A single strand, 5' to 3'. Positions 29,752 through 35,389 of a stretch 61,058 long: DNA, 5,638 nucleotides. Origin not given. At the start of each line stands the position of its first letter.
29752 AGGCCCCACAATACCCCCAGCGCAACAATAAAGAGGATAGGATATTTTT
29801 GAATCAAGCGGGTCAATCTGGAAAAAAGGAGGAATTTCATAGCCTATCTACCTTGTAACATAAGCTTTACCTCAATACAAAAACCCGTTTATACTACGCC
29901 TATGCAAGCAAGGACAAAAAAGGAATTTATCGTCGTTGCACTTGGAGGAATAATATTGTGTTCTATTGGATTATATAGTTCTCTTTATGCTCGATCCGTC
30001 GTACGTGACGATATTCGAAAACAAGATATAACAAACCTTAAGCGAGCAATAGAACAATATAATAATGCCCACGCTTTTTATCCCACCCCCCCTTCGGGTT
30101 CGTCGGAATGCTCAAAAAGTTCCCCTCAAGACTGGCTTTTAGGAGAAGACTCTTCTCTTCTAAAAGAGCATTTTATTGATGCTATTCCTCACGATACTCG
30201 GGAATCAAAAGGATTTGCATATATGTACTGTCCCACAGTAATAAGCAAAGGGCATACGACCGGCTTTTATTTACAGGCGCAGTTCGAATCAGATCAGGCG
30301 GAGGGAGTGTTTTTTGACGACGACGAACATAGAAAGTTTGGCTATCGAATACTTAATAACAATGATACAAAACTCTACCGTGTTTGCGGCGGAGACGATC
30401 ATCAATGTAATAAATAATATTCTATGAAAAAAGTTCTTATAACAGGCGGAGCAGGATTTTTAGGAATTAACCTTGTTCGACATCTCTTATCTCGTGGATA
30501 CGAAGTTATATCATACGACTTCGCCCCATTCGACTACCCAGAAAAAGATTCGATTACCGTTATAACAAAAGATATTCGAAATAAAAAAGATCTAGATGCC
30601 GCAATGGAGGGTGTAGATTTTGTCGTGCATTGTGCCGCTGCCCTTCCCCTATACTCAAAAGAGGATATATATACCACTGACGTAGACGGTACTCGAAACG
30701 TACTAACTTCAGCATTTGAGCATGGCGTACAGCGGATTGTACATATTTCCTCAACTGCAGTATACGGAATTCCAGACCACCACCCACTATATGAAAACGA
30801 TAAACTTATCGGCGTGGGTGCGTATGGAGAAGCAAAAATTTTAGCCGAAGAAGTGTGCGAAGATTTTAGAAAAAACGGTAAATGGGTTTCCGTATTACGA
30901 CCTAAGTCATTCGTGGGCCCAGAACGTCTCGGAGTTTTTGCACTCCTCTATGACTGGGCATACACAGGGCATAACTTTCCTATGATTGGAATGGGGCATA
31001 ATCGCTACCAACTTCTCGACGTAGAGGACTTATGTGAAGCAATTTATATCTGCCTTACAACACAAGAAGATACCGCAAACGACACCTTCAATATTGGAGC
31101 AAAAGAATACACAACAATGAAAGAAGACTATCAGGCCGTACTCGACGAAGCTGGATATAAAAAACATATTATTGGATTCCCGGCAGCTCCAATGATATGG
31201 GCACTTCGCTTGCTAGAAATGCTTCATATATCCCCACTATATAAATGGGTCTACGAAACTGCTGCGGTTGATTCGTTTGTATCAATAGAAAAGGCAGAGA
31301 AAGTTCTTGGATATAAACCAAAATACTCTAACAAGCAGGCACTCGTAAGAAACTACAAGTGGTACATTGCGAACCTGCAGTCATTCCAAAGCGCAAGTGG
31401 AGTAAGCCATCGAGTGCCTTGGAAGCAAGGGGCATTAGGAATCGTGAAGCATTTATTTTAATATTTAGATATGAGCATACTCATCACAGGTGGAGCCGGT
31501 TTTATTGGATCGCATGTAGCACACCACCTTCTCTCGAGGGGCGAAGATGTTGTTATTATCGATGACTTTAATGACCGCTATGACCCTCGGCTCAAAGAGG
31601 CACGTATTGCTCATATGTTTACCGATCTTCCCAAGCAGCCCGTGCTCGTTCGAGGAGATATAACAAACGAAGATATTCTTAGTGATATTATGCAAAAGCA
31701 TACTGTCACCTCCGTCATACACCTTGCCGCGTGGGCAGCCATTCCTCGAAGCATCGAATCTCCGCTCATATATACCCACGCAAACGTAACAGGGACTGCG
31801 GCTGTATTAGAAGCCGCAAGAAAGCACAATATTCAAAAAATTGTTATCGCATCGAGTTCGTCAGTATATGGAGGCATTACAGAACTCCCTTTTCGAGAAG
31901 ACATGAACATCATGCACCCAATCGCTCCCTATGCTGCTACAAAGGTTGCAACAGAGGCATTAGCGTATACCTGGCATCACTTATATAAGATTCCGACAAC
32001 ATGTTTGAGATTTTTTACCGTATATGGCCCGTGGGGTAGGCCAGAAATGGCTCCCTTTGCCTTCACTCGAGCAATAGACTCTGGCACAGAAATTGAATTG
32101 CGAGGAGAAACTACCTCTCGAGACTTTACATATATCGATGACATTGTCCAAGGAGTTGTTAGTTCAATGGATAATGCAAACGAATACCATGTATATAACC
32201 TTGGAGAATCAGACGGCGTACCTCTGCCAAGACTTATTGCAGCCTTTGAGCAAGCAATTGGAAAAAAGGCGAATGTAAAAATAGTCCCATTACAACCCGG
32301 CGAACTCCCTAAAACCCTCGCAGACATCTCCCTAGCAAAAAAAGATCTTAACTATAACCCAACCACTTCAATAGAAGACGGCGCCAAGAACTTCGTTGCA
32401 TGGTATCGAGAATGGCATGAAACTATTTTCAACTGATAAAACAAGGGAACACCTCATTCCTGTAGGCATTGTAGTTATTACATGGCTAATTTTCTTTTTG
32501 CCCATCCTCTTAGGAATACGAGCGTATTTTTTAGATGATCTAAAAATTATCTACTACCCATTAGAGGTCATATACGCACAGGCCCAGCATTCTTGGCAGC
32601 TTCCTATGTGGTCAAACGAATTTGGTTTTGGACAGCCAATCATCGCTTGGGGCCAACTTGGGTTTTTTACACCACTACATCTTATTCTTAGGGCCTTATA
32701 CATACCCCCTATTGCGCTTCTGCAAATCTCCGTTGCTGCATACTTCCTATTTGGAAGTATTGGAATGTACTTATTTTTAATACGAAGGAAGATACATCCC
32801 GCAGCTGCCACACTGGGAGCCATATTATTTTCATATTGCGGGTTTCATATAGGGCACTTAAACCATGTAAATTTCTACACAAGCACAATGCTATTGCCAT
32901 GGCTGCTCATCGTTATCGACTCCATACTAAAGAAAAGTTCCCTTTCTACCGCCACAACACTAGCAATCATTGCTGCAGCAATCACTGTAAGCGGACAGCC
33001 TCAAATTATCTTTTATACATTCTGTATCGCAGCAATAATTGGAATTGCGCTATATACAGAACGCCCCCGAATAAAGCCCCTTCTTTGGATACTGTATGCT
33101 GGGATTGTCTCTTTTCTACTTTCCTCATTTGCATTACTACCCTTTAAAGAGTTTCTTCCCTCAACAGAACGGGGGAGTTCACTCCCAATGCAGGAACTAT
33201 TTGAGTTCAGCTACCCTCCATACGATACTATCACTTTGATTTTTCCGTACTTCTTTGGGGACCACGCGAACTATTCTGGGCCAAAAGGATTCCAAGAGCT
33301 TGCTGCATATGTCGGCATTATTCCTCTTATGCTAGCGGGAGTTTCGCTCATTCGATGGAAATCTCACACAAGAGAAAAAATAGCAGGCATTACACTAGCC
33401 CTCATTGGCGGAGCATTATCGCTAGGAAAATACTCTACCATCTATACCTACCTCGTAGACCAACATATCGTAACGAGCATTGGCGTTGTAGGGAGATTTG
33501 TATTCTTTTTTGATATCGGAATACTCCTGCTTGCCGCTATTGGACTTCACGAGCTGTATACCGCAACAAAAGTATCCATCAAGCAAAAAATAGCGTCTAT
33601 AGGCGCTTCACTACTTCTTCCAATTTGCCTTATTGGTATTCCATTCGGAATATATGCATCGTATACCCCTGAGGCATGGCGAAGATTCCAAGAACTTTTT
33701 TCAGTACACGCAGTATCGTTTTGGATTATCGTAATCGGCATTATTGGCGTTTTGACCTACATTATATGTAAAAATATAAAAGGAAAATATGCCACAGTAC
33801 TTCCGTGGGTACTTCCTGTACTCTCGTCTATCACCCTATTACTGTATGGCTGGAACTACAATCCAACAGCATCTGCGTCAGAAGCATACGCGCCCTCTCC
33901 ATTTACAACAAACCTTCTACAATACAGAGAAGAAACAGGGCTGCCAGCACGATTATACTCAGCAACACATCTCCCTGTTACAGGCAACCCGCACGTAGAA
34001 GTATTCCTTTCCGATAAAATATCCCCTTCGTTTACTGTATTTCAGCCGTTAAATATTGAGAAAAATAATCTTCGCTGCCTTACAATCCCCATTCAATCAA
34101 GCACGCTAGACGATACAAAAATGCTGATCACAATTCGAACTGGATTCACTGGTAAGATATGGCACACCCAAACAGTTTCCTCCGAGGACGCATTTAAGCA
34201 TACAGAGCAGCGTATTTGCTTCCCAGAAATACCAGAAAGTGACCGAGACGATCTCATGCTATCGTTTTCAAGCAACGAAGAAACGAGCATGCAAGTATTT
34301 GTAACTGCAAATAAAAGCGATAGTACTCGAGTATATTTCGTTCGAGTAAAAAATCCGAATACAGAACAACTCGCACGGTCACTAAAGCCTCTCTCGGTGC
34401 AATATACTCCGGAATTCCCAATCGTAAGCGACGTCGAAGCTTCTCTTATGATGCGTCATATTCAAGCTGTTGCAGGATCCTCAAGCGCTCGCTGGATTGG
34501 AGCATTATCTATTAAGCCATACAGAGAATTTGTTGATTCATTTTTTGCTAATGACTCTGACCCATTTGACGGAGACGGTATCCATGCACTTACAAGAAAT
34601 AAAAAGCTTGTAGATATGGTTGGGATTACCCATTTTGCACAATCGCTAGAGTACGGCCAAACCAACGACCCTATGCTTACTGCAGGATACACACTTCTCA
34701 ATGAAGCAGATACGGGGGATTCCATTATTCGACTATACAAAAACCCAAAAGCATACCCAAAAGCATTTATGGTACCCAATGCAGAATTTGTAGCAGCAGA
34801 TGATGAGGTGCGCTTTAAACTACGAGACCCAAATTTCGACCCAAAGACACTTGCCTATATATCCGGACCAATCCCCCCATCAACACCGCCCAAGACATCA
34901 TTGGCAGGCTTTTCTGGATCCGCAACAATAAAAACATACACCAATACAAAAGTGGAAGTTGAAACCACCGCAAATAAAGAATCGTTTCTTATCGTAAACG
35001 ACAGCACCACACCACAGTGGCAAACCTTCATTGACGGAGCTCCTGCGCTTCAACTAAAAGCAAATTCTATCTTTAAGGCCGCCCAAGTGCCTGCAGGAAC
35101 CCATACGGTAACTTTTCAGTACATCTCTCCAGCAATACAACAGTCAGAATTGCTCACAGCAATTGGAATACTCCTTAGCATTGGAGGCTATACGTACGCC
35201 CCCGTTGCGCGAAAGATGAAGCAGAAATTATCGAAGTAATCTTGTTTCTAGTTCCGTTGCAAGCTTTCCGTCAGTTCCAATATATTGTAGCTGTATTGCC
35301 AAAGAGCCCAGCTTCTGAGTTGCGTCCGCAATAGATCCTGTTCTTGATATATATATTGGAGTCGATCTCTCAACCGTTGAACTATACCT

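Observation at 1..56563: Sixteen GT-C-type membrane glycosyltransferase genes (about half of the window) interleaved with four polyprenyl-phosphate-sugar synthases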

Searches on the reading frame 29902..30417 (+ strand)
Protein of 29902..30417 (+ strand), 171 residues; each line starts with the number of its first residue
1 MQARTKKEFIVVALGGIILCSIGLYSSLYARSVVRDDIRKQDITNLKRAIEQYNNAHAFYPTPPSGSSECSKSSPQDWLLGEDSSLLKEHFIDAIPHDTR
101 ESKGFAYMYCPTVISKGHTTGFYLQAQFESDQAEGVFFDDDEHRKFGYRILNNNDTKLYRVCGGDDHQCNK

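Call 7: search_protein_families(library=pfam, max_evalue=0.001, proteins=[window:29902-30417:+])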
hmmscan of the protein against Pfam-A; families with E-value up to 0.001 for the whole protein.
window:29902-30417:+ (171 aa): 0 families

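Call 10: search_protein_families(library=ncbifam, max_evalue=0.01, proteins=[window:29902-30417:+])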
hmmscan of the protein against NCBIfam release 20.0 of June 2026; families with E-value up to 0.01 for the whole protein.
window:29902-30417:+ (171 aa): 0 families

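Call 45: search_protein_families(library=pfam, max_evalue=0.01, proteins=[window:29902-30417:+])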
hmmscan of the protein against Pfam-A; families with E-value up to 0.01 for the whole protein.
window:29902-30417:+ (171 aa): 0 families

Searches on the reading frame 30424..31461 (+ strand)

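Call 7: search_protein_families(library=pfam, max_evalue=0.001, proteins=[window:30424-31461:+])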
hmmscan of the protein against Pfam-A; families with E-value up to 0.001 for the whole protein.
window:30424-31461:+ (345 aa): 8 families
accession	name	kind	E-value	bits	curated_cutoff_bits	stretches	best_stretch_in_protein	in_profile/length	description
PF01370.27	Epimerase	-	9.8e-39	133.6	20.9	1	4-225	1-240/240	NAD dependent epimerase/dehydratase family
PF16363.11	GDP_Man_Dehyd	-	6.8e-23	82.1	27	1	5-305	1-327/332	GDP-mannose 4,6 dehydratase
PF01073.25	3Beta_HSD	-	4.8e-21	75.5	22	1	5-207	1-225/280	3-beta hydroxysteroid dehydrogenase/isomerase family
PF13460.12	NAD_binding_10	-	2.6e-14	53.9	27.2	1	8-160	1-143/184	NAD(P)H-binding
PF04321.23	RmlD_sub_bind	-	7.8e-13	48.6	27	1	3-171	2-159/287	RmlD substrate binding domain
PF07993.18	NAD_binding_4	-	1.4e-12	47.8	20.1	1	54-167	79-211/258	Male sterility protein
PF02719.21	Polysacc_synt_2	-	1.3e-09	38.1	20.2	1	4-110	1-128/293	Polysaccharide biosynthesis protein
PF05368.20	NmrA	-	0.00023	21.3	27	1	2-107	3-104/298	NmrA-like family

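Call 22: search_protein_families(library=ncbifam, max_evalue=0.00001, proteins=[window:30424-31461:+])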
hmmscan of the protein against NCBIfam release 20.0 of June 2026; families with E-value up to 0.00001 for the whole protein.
window:30424-31461:+ (345 aa): 25 families
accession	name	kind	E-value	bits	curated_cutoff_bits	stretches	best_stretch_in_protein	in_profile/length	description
TIGR03466.1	HpnA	hypoth_equivalog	1.2e-30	106.5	367.65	1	3-167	2-174/327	hopanoid-associated sugar epimerase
NF042422.1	oxyalk_red_OleD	equivalog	3.1e-26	92.5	580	1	3-310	2-324/329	2-alkyl-3-oxoalkanoate reductase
TIGR04180.1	EDH_00030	hypoth_equivalog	2.1e-23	82.8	475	1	4-241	1-254/297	NAD-dependent 4,6-dehydratase LegB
TIGR01179.1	galE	equivalog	3.2e-22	78.8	262.3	1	3-156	1-168/332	UDP-glucose 4-epimerase GalE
NF042423.1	oxyalk_red_Shew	equivalog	2.4e-20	72.9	580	1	2-170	9-181/331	2-alkyl-3-oxoalkanoate reductase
TIGR01181.1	dTDP_gluc_dehyt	equivalog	1.6e-19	70.2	365.1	1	3-321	1-318/321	dTDP-glucose 4,6-dehydratase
NF052578.1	StrlDmthSdmBMthl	equivalog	3.1e-14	53.5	600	1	4-118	3-121/328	sterol demethylase protein SdmB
NF043036.1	ErythonDh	equivalog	2.4e-13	50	325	1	3-152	2-167/321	D-erythronate dehydrogenase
TIGR01746.1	Thioester-redct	subfamily_domain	6.5e-13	48.6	213.35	1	61-172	86-204/371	thioester reductase domain-containing protein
TIGR02622.1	CDP_4_6_dhtase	equivalog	1.2e-12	47.7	278.45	1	2-150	5-170/352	CDP-glucose 4,6-dehydratase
NF004520.0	PRK05865.1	equivalog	3.1e-12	45.2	1509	1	3-112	2-105/854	sugar epimerase family protein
NF047922.1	GDPFucSynFcl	equivalog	4.6e-12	46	500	1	2-256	3-266/308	GDP-L-fucose synthase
NF041293.1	G6PDh_Azf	equivalog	5e-12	45.8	400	1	3-113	4-118/252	NAD-dependent glucose-6-phosphate dehydrogenase Azf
TIGR01777.1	yfcH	hypoth_equivalog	1.9e-11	44.1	207.35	1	4-255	1-252/292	TIGR01777 family oxidoreductase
TIGR03589.1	PseB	equivalog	1.9e-11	43.5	407.75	1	2-110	5-125/324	UDP-N-acetylglucosamine 4,6-dehydratase (inverting)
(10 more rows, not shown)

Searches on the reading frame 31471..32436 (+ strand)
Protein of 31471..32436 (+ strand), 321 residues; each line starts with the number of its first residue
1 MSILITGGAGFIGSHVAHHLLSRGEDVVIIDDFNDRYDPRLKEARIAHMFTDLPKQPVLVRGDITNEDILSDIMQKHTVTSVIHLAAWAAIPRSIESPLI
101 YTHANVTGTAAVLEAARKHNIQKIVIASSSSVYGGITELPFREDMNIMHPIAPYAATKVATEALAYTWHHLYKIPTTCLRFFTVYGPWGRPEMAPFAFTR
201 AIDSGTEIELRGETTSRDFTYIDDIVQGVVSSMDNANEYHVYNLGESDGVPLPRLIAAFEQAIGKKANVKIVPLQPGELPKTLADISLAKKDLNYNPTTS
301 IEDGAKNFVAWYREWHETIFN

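Call 7: search_protein_families(library=pfam, max_evalue=0.001, proteins=[window:31471-32436:+])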
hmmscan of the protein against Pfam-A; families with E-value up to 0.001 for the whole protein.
window:31471-32436:+ (321 aa): 9 families
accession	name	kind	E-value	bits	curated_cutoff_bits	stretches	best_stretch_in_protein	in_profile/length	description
PF16363.11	GDP_Man_Dehyd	-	5.8e-57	194.1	27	1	4-306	1-330/332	GDP-mannose 4,6 dehydratase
PF01370.27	Epimerase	-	1.8e-56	191.7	20.9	1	3-245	1-240/240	NAD dependent epimerase/dehydratase family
PF02719.21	Polysacc_synt_2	-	1.3e-20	74.3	20.2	1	3-278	1-267/293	Polysaccharide biosynthesis protein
PF01073.25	3Beta_HSD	-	2.8e-20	72.9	22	1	4-230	1-226/280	3-beta hydroxysteroid dehydrogenase/isomerase family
PF04321.23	RmlD_sub_bind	-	4.5e-15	55.9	27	1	1-247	1-218/287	RmlD substrate binding domain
PF07993.18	NAD_binding_4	-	3.1e-12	46.6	20.1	1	5-186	1-209/258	Male sterility protein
PF13460.12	NAD_binding_10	-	1.9e-07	31.6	27.2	1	7-163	1-129/184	NAD(P)H-binding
PF08659.16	KR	-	3.1e-06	27.7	22.6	1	3-134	3-142/180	KR domain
PF00106.31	adh_short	-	0.00022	21.2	26.6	0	3-77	3-71/195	short chain dehydrogenase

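Call 22: search_protein_families(library=ncbifam, max_evalue=0.00001, proteins=[window:31471-32436:+])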
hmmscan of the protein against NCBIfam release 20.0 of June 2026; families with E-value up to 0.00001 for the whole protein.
window:31471-32436:+ (321 aa): 27 families (the best 25 are shown)
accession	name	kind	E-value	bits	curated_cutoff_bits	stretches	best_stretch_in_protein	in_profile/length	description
TIGR01179.1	galE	equivalog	8.4e-54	182.6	262.3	2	3-186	2-178/332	UDP-glucose 4-epimerase GalE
NF007956.0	PRK10675.1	subfamily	1.7e-47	162.2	394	2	1-184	1-180/338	UDP-glucose 4-epimerase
TIGR01181.1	dTDP_gluc_dehyt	equivalog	7e-47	160.1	365.1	1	3-315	2-314/321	dTDP-glucose 4,6-dehydratase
TIGR04180.1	EDH_00030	hypoth_equivalog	5.9e-45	153.6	475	1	3-271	1-264/297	NAD-dependent 4,6-dehydratase LegB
TIGR02197.1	heptose_epim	equivalog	2.2e-35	122.3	274.6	1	3-313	1-314/316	ADP-glyceromanno-heptose 6-epimerase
NF011728.1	PRK15181.1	equivalog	5e-35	121.1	760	1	3-320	18-345/348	Vi polysaccharide biosynthesis UDP-N-acetylglucosaminuronic acid C-4 epimerase TviC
NF007490.0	PRK10084.1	subfamily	1.2e-26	93.6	649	1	1-315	1-337/361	dTDP-glucose 4,6-dehydratase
NF007582.0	PRK10217.1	equivalog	2.1e-24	86.3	698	1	2-312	3-331/355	dTDP-glucose 4,6-dehydratase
TIGR02622.1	CDP_4_6_dhtase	equivalog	1.3e-21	77.2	278.45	1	2-316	6-335/352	CDP-glucose 4,6-dehydratase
NF042422.1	oxyalk_red_OleD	equivalog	2.4e-21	76.5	580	1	1-270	1-257/329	2-alkyl-3-oxoalkanoate reductase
NF043036.1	ErythonDh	equivalog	5.7e-19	68.5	325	1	1-202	1-197/321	D-erythronate dehydrogenase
NF042423.1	oxyalk_red_Shew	equivalog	4.7e-17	62.1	580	1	3-228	11-216/331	2-alkyl-3-oxoalkanoate reductase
NF047922.1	GDPFucSynFcl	equivalog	1.5e-15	57.5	500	1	63-315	38-304/308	GDP-L-fucose synthase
TIGR03466.1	HpnA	hypoth_equivalog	2.5e-15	56.2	367.65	1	2-170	2-157/327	hopanoid-associated sugar epimerase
TIGR01472.1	gmd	equivalog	3.6e-15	56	415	1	4-173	4-174/342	GDP-mannose 4,6-dehydratase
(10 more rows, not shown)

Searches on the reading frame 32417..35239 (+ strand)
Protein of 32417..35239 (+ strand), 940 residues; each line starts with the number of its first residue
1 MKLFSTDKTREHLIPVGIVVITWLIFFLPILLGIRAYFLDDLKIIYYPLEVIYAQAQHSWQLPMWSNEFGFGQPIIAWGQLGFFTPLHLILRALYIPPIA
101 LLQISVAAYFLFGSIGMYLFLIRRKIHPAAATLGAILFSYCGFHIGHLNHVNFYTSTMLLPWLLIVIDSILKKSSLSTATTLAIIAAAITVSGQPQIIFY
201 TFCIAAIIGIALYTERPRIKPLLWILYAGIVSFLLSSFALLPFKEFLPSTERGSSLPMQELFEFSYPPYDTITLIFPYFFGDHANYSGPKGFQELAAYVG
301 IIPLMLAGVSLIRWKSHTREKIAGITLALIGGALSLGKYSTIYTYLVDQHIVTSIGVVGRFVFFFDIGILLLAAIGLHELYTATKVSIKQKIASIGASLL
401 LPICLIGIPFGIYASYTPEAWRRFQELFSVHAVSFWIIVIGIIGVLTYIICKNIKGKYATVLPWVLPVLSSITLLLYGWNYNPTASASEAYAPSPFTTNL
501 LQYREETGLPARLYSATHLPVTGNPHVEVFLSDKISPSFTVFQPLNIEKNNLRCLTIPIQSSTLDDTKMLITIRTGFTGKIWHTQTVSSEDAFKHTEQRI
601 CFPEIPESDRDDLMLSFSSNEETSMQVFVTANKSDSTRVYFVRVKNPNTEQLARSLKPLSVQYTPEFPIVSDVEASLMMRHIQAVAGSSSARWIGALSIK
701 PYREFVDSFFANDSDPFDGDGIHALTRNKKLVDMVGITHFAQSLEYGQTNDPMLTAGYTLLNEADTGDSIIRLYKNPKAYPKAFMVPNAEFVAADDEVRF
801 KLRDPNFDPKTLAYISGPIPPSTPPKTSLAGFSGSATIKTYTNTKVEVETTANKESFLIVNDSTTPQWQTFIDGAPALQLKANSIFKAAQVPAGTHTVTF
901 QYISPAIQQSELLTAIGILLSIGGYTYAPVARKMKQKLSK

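Call 5: search_protein_families(library=pfam, max_evalue=0.01, proteins=[window:32417-35239:+])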
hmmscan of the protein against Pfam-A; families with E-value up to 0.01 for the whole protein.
window:32417-35239:+ (940 aa): 1 family
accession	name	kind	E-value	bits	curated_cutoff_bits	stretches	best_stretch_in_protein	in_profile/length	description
PF09586.16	YfhO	-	3.6e-13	49.2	28.5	2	29-480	18-441/835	Bacterial membrane protein YfhO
